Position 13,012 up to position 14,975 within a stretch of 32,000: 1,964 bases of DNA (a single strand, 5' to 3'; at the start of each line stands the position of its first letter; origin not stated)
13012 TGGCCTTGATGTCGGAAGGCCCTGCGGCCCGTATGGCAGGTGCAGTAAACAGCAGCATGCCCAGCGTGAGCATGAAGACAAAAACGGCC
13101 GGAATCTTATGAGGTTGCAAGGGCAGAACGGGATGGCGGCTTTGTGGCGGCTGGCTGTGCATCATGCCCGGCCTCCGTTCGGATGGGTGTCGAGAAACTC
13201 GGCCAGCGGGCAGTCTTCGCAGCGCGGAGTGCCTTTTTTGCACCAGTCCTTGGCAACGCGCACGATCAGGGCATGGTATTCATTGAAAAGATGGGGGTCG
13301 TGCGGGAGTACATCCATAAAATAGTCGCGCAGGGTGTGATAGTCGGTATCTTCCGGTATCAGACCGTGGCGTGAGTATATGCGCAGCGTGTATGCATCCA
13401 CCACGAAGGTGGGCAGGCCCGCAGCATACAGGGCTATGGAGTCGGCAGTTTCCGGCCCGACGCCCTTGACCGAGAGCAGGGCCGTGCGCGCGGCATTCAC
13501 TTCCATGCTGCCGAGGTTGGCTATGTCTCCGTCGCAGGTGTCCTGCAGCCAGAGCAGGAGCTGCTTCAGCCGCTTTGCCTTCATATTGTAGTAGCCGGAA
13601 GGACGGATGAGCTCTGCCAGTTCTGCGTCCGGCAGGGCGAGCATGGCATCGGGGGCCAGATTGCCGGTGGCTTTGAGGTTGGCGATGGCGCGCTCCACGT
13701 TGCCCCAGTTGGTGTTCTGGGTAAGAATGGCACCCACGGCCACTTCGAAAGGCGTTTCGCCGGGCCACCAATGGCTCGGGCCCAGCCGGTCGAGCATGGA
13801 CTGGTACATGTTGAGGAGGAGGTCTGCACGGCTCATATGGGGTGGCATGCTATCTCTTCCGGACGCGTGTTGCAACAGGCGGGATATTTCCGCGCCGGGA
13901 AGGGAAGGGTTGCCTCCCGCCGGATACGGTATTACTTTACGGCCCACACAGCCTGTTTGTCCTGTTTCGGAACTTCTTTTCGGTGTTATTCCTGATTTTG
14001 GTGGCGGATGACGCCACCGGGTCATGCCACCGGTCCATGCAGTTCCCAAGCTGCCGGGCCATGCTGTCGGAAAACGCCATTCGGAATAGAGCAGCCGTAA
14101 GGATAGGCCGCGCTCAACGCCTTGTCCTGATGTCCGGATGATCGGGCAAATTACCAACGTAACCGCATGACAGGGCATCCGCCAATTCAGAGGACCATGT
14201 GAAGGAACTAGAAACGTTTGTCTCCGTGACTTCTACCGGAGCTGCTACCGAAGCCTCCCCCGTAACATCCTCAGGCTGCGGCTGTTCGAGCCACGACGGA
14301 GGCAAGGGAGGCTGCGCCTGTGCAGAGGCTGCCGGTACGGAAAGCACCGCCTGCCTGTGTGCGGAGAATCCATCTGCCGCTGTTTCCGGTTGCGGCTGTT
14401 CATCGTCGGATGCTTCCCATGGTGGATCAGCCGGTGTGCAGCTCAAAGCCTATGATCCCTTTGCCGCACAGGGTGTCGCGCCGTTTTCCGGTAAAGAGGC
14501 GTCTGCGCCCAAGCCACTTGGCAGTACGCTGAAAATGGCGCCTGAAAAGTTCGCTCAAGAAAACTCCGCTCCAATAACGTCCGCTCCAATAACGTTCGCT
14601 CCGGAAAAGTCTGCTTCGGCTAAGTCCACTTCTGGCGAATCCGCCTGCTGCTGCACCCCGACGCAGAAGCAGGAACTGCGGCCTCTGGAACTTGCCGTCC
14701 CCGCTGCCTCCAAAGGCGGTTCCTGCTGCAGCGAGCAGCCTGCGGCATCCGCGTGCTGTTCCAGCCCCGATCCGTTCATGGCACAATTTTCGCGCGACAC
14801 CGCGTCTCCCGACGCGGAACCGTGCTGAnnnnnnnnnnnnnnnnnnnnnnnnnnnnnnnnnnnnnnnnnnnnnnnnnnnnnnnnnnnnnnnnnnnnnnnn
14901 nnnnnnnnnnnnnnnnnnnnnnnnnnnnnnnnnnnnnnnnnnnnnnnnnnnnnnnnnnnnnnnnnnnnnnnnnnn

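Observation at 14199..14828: Metallothionein-like Cys-rich ORF directly upstream of hgcA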

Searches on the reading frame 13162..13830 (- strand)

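Call 4: search_protein_families(library=pfam, proteins=[window:13162-13830:-], max_evalue=1)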
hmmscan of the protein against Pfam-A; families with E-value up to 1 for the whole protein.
window:13162-13830:- (222 aa): 6 families
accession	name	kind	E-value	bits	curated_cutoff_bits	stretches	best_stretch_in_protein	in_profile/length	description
PF00730.31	HhH-GPD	-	5.4e-17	62.5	26.2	1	32-175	1-106/108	HhH-GPD superfamily base excision DNA repair protein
PF00633.29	HHH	-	9.2e-05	22.6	24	1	111-135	6-30/30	Helix-hairpin-helix motif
PF10576.14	EndIII_4Fe-2S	-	0.021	15.6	20.5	1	197-212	1-16/17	Iron-sulfur binding domain of endonuclease III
PF14520.12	HHH_5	-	0.053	14.5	27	1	113-133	32-52/57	Helix-hairpin-helix domain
PF12826.13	HHH_2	-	0.091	13.4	27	1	112-135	31-54/64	Helix-hairpin-helix motif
PF00376.29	MerR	-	0.21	11.8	28.2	1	145-160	12-27/38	MerR family regulatory protein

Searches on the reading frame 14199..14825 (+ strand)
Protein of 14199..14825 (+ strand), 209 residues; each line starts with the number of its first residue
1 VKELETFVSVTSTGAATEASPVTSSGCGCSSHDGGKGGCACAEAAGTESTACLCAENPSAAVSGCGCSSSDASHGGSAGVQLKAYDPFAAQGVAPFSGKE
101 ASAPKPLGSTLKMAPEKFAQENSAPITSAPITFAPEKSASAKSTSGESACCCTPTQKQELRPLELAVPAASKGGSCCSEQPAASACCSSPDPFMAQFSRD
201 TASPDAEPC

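Call 4: search_protein_families(library=pfam, proteins=[window:14199-14825:+], max_evalue=1)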
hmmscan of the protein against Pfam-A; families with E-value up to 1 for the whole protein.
window:14199-14825:+ (209 aa): 0 families

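Call 24: search_protein_families(library=ncbifam, proteins=[window:14199-14825:+], max_evalue=0.01)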
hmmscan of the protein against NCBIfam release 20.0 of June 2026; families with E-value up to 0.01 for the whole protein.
window:14199-14825:+ (209 aa): 0 families

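Call 35: search_protein_representatives(alignment_id=A3)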
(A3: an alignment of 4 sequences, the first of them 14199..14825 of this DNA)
Query: 4 sequences, 204 profile positions. Proteins with E-value up to 0.001 (for the whole library): 3; up to 1e-10: 2; up to 1e-30: 1. The best 3 are listed.
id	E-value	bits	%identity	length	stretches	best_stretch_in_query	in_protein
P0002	1.4e-122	423.7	-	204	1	1-204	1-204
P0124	3.4e-24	102.4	-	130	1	1-115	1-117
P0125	2.3e-04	37.7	-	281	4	109-142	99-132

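Call 37: find_encoding_contigs(protein=P0124, flank=4000, max_places=3)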
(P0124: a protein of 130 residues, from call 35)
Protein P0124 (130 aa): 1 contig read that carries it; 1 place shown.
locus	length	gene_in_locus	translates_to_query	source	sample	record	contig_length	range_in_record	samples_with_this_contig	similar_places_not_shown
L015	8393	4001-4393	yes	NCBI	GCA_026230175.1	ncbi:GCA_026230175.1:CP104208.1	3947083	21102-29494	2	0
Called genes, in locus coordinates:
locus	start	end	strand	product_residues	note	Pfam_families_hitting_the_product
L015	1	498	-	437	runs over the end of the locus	PF04748:Polysacc_deac_2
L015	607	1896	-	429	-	PF22694:CtpB_N-like, PF00595:PDZ, PF13180:PDZ_2 (weak), PF17820:PDZ_6, PF03572:Peptidase_S41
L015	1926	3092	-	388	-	PF11932:DUF3450 (weak), PF01551:Peptidase_M23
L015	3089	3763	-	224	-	PF00730:HhH-GPD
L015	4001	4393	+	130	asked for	-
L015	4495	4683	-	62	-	-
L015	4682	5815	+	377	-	-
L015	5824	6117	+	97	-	PF12838:Fer4_7 (weak), PF00037:Fer4 (weak), PF12797:Fer4_2 (weak), PF12837:Fer4_6 (weak), PF13237:Fer4_10, PF14697:Fer4_21, PF13187:Fer4_9, PF00037:Fer4, +11 more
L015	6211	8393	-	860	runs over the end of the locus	PF00270:DEAD, PF00271:Helicase_C, PF08482:HrpB_C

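Call 64: search_solved_structures(query=A3, max_evalue=1)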
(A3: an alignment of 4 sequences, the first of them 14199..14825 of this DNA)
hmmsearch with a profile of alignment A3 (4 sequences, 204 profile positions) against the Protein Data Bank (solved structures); distinct sequences matched with E-value up to 1: 1.
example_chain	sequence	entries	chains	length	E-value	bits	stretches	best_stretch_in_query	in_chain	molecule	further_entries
6edi_A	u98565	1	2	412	0.19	15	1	24-147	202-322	Glucokinase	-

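Call 67: find_related_loci(query=A5, collection=metagenome_contigs, flank=2500)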
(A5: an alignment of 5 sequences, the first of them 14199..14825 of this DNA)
Query A5 (209 aa) in metagenome_contigs; peptide patterns used: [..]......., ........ (x = any residue, [..] = any of these).
164 stretches matched a pattern; 2 encode a relative of the query (tblastn E <= 1e-3); 2 distinct loci.
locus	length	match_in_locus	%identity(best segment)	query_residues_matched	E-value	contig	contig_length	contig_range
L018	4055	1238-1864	97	1-209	9e-131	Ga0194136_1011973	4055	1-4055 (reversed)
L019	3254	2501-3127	95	1-209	1e-125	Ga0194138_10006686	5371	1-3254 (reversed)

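Call 68: predict_structure(alignment_id=A3)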
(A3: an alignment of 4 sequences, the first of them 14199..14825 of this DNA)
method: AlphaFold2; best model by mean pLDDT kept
length: 209 residues; sequences in the alignment: 4
mean_pLDDT: 42.1   pTM: 0.20
mean pLDDT of the five models: 42.1, 39.5, 36.7, 33.6, 29.9
residues with pLDDT >= 90: 0; 70-90: 0; 50-70: 32; < 50: 177
segments of 3 or more residues with pLDDT < 50: 1-24, 34-36, 45-49, 58-62, 70-209
pLDDT, mean of each block of 10 residues (from residue 1): 43 36 50 52 50 54 51 39 40 39 39 37 40 39 38 35 34 41 42 44 40
secondary structure, 60 per line:
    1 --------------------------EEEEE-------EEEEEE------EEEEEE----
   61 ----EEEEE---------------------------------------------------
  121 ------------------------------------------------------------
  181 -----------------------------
elements in order: E27-31 E39-44 E51-56 E65-69

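Call 77: list_cluster_members(proteins=[P0124, P0005, P0004, P0003])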
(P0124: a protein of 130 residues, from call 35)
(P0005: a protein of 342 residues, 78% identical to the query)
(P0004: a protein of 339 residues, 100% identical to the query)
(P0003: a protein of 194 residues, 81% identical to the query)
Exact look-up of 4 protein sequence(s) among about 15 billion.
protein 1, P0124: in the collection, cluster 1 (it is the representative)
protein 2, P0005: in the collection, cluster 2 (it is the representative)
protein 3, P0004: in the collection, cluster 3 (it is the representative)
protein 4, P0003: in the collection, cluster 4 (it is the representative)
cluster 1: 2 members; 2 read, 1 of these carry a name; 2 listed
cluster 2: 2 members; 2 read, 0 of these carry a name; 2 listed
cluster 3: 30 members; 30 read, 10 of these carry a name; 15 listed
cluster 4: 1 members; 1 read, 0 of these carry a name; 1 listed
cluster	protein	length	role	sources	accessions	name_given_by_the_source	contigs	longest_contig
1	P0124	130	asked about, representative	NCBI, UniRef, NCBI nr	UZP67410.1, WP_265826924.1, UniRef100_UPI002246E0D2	hypothetical protein N1030_00100 [Desulfovibrio mangrovi] | hypothetical protein n=1 Tax=Desulfovibrio mangrovi TaxID=2976983 RepID=UPI002246E0D2 | hypothetical protein [Desulfovibrio mangrovi]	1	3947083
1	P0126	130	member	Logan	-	-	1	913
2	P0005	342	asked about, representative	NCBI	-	-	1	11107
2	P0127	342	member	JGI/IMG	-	-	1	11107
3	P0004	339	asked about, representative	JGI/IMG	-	hypothetical protein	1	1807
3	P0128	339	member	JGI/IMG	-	hypothetical protein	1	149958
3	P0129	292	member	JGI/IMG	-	hypothetical protein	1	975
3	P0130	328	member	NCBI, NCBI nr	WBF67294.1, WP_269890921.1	hypothetical protein LN040_16515 [Desulfovibrio subterraneus] | mercury methylation corrinoid protein HgcA [Desulfovibrio subterraneus]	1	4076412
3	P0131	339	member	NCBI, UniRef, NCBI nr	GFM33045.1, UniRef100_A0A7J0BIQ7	hypothetical protein DSM101010T_14100 [Desulfovibrio subterraneus] | CO dehydrogenase/acetyl-CoA synthase delta subunit TIM barrel domain-containing protein ...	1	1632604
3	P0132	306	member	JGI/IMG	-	hypothetical protein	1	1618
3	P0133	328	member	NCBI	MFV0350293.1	MAG: mercury methylation corrinoid protein HgcA [Halodesulfovibrio sp.]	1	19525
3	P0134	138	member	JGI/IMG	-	hypothetical protein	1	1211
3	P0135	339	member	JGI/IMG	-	hypothetical protein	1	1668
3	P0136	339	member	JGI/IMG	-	hypothetical protein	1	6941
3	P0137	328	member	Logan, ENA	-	-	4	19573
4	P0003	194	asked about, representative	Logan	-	-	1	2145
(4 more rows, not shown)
